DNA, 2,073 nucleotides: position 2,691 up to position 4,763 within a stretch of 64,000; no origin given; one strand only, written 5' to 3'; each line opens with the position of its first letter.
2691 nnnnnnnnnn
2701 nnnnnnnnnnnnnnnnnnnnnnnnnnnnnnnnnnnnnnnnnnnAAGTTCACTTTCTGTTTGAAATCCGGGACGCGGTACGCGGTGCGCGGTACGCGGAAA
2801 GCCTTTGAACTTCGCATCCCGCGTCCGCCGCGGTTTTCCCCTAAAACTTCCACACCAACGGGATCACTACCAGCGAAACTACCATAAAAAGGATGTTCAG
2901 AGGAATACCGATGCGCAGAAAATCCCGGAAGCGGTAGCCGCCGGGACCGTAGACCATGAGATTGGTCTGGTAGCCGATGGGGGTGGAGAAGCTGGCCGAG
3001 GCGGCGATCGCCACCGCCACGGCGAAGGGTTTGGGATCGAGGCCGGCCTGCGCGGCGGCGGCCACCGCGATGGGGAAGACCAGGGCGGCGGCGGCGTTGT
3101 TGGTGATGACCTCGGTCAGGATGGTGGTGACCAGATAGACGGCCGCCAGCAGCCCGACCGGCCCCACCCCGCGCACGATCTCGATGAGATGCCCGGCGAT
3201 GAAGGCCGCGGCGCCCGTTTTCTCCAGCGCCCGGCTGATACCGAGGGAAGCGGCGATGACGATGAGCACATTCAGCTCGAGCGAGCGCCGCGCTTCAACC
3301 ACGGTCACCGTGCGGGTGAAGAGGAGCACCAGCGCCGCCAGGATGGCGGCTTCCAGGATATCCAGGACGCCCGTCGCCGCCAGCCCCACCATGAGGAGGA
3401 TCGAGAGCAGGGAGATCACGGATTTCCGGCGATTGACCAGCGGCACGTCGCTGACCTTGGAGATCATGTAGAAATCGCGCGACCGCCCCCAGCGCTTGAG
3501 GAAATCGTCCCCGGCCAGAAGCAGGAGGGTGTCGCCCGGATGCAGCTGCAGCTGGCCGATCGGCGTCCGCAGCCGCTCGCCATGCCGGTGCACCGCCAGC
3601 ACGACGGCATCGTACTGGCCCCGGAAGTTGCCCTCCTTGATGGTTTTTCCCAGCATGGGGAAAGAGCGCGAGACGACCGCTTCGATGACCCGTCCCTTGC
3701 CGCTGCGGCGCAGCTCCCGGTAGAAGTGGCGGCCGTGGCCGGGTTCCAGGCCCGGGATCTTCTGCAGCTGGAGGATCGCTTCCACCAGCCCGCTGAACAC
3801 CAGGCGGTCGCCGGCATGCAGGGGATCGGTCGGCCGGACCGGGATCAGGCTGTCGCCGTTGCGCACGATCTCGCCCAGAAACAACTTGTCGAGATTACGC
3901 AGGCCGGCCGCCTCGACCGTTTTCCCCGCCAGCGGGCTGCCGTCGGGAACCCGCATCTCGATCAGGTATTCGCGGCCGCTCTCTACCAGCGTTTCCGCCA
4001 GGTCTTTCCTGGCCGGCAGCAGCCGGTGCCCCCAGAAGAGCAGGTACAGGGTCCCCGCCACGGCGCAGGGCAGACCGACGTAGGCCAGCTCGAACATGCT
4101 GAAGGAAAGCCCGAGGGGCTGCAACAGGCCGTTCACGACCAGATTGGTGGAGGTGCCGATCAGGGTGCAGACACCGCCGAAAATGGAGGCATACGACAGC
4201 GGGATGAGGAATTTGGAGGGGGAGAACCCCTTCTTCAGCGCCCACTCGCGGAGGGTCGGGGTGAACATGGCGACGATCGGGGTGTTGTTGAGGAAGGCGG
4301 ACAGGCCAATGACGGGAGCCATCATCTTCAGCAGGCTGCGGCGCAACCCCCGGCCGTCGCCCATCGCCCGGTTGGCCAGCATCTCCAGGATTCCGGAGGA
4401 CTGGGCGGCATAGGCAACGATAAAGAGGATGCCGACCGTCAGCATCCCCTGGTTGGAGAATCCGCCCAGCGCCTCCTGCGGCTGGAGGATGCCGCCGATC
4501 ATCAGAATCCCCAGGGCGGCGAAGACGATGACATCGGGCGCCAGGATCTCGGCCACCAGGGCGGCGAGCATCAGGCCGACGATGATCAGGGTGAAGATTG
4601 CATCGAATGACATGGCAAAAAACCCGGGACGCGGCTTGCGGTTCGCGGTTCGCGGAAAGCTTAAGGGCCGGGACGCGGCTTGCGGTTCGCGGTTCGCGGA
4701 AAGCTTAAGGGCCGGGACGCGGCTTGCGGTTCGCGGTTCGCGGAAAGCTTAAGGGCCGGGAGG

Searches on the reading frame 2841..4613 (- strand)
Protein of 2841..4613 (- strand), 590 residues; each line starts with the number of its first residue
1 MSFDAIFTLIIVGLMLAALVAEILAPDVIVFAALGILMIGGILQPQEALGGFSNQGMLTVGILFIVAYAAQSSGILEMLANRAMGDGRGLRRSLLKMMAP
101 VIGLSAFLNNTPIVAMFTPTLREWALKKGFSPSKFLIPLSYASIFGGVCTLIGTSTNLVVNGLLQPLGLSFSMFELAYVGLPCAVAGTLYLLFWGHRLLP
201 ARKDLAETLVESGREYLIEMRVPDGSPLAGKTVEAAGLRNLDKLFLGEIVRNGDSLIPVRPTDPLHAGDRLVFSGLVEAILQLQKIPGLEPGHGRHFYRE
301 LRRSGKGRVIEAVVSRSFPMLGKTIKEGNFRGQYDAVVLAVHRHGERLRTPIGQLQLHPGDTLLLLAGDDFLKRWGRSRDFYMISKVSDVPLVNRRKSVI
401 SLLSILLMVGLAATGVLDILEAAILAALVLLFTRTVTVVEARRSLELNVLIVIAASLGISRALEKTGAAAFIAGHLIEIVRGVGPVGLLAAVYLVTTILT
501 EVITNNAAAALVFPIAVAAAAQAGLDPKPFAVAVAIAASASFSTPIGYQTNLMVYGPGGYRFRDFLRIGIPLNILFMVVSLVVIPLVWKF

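Call 42: search_protein_families(library=pfam, proteins=[window:2841-4613:-], max_evalue=0.001)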
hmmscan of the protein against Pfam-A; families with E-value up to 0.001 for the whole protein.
window:2841-4613:- (590 aa): 4 families
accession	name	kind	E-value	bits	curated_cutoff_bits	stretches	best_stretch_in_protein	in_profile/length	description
PF03600.22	CitMHS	-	1e-68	232.4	31.9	2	17-537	2-336/336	Citrate transporter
PF02080.26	TrkA_C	-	2e-24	85.7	27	2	217-286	1-69/71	TrkA-C domain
PF00939.25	Na_sulph_symp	-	7.2e-14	52.1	27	1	391-589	264-467/472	Sodium:sulfate symporter transmembrane region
PF06808.19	DctM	-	0.00011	21.7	23.8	0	433-552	253-377/413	Tripartite ATP-independent periplasmic transporter, DctM component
